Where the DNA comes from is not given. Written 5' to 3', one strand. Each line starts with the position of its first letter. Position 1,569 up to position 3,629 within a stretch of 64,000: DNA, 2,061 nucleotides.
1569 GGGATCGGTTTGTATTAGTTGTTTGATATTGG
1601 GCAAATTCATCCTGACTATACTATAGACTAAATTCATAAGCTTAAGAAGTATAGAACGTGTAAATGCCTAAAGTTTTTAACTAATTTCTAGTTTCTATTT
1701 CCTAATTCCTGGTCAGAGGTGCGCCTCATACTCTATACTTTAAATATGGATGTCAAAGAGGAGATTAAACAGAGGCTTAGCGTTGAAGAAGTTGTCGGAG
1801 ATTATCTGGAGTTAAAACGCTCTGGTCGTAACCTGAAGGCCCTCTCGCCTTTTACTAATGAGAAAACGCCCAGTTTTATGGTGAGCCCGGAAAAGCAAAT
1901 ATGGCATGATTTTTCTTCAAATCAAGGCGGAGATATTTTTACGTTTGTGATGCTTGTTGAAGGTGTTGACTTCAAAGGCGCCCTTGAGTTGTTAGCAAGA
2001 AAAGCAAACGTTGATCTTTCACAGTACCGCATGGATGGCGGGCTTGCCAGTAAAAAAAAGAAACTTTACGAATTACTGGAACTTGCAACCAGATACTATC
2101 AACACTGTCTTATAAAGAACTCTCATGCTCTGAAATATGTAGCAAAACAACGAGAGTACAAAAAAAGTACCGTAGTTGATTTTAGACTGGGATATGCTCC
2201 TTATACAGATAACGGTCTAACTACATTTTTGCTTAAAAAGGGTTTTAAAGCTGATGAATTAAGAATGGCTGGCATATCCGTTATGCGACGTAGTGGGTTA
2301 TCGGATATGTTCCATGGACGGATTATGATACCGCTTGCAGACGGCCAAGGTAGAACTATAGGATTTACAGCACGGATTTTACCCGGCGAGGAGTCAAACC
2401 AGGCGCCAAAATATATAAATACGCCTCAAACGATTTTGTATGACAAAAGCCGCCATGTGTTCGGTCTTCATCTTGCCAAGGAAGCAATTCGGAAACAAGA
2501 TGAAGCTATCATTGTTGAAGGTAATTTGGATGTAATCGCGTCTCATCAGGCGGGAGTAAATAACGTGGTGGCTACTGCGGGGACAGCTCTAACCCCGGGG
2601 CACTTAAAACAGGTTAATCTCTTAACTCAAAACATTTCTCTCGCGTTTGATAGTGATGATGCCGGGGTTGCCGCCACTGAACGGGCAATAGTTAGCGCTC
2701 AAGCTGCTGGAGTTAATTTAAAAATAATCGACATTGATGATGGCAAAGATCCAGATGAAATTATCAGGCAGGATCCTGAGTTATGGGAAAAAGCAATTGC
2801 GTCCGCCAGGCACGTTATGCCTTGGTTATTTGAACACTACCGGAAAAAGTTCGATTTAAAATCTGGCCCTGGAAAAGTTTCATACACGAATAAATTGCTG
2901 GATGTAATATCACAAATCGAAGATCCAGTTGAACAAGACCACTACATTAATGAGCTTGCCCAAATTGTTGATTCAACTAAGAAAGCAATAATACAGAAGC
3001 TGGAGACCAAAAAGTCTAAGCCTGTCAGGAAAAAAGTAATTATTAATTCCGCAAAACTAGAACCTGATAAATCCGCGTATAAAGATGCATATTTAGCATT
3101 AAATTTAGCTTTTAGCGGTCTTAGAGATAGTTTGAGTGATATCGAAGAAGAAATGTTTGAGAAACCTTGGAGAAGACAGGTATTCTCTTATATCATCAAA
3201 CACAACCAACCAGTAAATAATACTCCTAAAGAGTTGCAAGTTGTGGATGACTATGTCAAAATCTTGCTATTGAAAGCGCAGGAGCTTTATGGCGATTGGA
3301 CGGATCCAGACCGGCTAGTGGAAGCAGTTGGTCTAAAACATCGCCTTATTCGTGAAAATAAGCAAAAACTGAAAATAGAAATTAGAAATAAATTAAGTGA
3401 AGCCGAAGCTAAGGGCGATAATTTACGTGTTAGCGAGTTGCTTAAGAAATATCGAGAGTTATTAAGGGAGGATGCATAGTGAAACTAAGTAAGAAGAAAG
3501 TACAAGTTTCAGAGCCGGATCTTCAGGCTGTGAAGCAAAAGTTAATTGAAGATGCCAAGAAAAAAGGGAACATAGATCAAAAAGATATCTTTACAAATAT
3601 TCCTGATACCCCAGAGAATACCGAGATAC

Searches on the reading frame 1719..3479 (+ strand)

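Call 84: search_protein_families(library=pfam, proteins=[window:1719-3479:+], max_evalue=0.001)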
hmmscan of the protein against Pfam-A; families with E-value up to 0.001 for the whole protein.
window:1719-3479:+ (586 aa): 7 families
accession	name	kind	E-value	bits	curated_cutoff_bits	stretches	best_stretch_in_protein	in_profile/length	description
PF08275.17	DNAG_N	-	4.6e-29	101.5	26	1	126-254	1-128/128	DNA primase catalytic core, N-terminal domain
PF01807.25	Zn_ribbon_DnaG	-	3.5e-25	88.1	24.9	1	12-102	5-95/98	CHC2 zinc finger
PF13155.12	Toprim_2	-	2e-20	73.4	22.1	1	264-349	1-88/88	Toprim-like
PF13662.12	Toprim_4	-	8.6e-16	58.4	25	1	262-337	2-84/85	Toprim domain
PF10410.14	DnaB_bind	-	9.7e-13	48.6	20.6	1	369-416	3-50/56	DnaB-helicase binding domain of primase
PF01751.28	Toprim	-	1.2e-08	35.5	23.1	1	262-324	1-77/96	Toprim domain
PF13362.12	Toprim_3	-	8.9e-07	29.7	27.2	1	263-351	2-91/95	Toprim domain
